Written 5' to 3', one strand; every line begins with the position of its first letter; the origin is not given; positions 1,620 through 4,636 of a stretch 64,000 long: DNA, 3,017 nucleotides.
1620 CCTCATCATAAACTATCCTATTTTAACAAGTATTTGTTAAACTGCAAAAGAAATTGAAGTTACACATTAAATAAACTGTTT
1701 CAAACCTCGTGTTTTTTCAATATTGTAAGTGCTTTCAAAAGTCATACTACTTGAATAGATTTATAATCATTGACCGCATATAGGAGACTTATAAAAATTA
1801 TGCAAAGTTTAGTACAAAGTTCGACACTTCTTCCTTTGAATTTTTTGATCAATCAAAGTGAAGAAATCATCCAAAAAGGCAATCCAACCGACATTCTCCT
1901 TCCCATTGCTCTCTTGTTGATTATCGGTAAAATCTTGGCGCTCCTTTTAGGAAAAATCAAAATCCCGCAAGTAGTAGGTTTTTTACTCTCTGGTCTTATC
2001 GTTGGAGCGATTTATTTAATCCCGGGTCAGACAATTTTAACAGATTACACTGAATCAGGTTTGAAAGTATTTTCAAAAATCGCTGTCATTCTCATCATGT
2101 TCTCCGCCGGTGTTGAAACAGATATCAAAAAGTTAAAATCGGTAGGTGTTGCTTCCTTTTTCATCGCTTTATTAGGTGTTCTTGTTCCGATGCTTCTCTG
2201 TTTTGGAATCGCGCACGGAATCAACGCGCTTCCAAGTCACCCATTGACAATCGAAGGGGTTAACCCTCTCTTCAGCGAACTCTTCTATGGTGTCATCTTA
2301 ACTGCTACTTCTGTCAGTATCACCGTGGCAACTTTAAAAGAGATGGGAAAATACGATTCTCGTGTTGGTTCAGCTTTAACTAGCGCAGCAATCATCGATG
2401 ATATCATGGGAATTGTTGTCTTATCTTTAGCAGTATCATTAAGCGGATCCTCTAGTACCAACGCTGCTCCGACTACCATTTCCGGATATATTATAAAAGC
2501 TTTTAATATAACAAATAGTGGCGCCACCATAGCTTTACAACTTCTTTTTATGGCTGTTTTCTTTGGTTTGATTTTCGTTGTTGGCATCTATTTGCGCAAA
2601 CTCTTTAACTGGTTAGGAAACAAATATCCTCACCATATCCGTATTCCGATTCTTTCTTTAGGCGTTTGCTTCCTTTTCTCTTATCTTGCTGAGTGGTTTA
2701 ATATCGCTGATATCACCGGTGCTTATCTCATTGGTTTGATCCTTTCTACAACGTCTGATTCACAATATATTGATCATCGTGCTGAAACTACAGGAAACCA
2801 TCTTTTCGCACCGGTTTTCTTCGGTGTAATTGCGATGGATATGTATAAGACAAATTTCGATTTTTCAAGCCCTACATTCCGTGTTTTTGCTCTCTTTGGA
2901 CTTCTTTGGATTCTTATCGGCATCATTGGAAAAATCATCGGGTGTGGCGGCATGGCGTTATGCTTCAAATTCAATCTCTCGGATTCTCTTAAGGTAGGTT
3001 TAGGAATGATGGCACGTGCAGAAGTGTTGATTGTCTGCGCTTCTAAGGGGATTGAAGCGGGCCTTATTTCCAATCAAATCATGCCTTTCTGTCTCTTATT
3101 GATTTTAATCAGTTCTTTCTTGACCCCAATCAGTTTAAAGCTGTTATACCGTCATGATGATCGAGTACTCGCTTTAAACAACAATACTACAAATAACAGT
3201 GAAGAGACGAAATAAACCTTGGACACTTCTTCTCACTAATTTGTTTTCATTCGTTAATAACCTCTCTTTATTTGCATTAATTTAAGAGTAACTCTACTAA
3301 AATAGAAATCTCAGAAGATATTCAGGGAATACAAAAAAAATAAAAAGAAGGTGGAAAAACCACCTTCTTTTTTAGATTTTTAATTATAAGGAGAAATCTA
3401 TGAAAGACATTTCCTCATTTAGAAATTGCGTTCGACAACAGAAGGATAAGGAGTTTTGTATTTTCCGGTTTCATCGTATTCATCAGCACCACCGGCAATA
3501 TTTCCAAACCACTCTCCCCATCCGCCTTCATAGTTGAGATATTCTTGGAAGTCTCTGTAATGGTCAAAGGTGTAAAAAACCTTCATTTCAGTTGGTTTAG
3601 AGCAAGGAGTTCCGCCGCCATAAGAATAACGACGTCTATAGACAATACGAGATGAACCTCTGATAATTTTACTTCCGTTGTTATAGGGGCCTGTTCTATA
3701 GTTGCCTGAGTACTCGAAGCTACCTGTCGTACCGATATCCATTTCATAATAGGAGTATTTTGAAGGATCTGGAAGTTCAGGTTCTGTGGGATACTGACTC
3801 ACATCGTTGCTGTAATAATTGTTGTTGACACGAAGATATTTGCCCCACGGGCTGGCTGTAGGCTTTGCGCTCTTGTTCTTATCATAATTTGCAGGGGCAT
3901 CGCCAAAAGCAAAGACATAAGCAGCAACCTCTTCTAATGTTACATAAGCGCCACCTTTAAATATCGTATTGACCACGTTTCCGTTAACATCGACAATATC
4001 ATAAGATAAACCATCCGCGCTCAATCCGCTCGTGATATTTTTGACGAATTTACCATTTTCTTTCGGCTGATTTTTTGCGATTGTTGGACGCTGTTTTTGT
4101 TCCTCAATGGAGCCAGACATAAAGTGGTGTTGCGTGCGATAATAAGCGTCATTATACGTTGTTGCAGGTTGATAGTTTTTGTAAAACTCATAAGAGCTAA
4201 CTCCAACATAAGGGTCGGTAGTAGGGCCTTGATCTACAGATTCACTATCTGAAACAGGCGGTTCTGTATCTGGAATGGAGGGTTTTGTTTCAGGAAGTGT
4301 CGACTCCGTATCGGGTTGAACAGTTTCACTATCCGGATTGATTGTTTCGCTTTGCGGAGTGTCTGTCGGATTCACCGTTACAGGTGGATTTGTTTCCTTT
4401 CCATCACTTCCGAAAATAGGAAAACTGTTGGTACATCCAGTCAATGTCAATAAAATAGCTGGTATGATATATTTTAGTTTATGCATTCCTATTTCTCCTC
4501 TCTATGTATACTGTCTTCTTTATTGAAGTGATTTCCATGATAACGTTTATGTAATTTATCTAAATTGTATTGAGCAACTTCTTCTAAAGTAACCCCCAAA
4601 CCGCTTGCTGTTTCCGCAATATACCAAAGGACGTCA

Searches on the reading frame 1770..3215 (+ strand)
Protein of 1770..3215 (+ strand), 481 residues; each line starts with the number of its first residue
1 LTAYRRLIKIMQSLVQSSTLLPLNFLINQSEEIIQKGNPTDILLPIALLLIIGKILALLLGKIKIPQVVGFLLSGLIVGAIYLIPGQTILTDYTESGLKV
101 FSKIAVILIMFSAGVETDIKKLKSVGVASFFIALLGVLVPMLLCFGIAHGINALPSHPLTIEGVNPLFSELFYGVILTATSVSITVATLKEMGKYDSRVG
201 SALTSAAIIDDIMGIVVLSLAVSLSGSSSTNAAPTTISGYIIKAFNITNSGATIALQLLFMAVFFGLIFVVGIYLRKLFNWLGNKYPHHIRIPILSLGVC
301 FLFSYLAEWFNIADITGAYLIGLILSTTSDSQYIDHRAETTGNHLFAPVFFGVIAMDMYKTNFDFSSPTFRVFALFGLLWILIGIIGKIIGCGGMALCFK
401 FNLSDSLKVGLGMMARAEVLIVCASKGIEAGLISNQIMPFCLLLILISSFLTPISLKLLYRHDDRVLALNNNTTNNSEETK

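Call 52: search_protein_families(library=pfam, proteins=[window:1770-3215:+], max_evalue=0.00001)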
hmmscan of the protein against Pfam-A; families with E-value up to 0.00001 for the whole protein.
window:1770-3215:+ (481 aa): 1 family
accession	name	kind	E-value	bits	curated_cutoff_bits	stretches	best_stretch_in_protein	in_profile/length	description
PF00999.27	Na_H_Exchanger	-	4.2e-51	174.4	26.2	1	49-459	3-372/375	Sodium/hydrogen exchanger, transmembrane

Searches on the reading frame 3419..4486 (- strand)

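Call 4: search_protein_families(library=pfam, proteins=[window:3419-4486:-], max_evalue=1)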
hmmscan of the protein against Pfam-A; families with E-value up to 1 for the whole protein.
window:3419-4486:- (355 aa): 1 family
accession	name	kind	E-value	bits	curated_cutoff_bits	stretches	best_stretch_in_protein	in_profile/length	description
PF00545.25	Ribonuclease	-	0.0029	18.5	24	1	225-315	36-96/98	ribonuclease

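Call 5: search_protein_families(library=ncbifam, proteins=[window:3419-4486:-], max_evalue=1)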
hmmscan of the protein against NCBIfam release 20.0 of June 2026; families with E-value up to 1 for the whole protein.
window:3419-4486:- (355 aa): 2 families
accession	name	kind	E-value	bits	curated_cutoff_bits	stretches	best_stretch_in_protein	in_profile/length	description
NF053819.1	EF0750_LPXTG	subfamily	0.13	12.8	47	1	1-74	1-76/105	EF2685/EF0750 family sortase-dependent surface protein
TIGR02722.1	lp_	equivalog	0.23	11.4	110.55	1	4-67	3-68/189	penicillin-binding protein activator LpoB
